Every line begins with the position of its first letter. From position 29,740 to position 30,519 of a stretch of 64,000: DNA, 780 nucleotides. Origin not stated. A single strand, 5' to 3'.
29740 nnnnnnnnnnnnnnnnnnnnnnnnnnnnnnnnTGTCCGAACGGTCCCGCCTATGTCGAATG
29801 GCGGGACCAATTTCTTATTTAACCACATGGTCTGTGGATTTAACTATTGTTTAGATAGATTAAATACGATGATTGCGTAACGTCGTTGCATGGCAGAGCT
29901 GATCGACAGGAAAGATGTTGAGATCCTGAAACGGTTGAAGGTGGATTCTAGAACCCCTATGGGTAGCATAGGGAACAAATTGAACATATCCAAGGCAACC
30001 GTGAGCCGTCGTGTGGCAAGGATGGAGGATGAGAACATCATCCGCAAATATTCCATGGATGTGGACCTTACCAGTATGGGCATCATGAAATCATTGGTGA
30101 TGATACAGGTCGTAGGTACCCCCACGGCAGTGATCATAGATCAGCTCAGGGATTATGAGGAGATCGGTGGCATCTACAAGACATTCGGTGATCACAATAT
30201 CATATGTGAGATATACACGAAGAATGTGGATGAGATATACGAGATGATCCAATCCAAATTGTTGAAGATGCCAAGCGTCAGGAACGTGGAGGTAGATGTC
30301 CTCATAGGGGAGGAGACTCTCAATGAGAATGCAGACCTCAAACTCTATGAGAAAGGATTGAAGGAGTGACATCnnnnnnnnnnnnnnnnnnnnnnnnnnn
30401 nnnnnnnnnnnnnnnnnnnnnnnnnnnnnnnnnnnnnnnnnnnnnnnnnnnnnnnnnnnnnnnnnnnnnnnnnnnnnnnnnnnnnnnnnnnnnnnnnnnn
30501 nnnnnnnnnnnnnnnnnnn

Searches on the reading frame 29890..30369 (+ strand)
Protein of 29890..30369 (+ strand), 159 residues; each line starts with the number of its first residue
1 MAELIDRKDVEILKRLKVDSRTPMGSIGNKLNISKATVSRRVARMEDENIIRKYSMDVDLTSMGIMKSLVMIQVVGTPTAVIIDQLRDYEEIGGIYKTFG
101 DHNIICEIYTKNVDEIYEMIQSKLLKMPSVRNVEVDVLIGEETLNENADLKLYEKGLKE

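Call 4: search_protein_families(library=pfam, proteins=[window:29890-30369:+])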
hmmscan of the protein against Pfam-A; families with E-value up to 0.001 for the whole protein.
window:29890-30369:+ (159 aa): 9 families
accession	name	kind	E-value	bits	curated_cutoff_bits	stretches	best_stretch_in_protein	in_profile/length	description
PF13412.12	HTH_24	-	5.8e-11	42.2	21.9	1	6-52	2-48/48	Winged helix-turn-helix DNA-binding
PF13404.12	HTH_AsnC-type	-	4.3e-10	39.7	27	1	5-46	1-42/42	AsnC-type helix-turn-helix domain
PF01037.27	AsnC_trans_reg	-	4.6e-09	36.5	25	1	70-135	1-67/73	Lrp/AsnC ligand binding domain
PF01047.28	MarR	-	1.3e-06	28.6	24.6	1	10-55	6-51/59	MarR family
PF22482.2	AsnC_trans_reg_3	-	6.8e-06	26.6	24.4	1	85-137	30-81/95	PF0864 C-terminal dimeric alpha+beta barrel domain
PF24034.1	DUF7343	-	5.6e-05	23.4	27.6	1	27-55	24-52/62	Domain of unknown function (DUF7343)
PF25213.1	HVO_A0261_N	-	9.9e-05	22.6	35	1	10-64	14-67/86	HVO_A0261 N-terminal domain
PF22451.2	NirdL-like_HTH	-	0.00069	19.6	27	0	21-52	16-47/47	Siroheme decarboxylase NirDL-like HTH domain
PF12802.13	MarR_2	-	0.00087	19.8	27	0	27-53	26-52/61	MarR family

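Call 16: search_protein_families(library=ncbifam, proteins=[window:29890-30369:+])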
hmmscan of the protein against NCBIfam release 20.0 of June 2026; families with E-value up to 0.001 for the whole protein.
window:29890-30369:+ (159 aa): 11 families
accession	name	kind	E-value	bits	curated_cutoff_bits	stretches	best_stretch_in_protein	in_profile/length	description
NF040820.1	trans_reg_LrpA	equivalog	8.5e-19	67.8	250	1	5-134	2-132/141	HTH-type transcriptional regulator LrpA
NF040947.1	trans_reg_LysM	equivalog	7.2e-17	61.4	180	1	5-130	1-124/136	HTH-type transcriptional regulator LysM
NF041395.1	TranRegLrpA1_Halo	equivalog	3.9e-16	59.3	250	1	11-133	9-132/142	HTH-type transcriptional regulator LrpA1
NF041396.1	TranRegLrp_Halo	equivalog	2.9e-15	56.4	190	1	8-148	6-146/149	HTH-type transcriptional regulator Lrp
NF008384.0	PRK11179.1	equivalog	1.4e-13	51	227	1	4-135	6-139/153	transcriptional regulator AsnC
NF053758.1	ChrTpTrnRegChrS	equivalog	1.5e-11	44.3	250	1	5-139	12-147/158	chromate efflux transcriptional regulator ChrS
NF008370.0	PRK11169.1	equivalog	2.3e-06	27.4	233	1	5-141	12-152/164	leucine-responsive transcriptional regulator Lrp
NF040708.3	Siroheme_Dcarb_AhbA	equivalog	1.2e-05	25.1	140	1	21-116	16-111/144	siroheme decarboxylase subunit alpha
NF053606.1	Sta1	subfamily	0.00012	22.1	80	1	6-54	19-67/100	Sta1 family transcriptional regulator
TIGR01884.1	cas_HTH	subfamily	0.00015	21.2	60.2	1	5-54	140-189/202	CRISPR-associated CARF protein Csa3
NF040707.3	Siroheme_Dcarb_AhbB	equivalog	0.00061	19.5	125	1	20-96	12-89/146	siroheme decarboxylase subunit beta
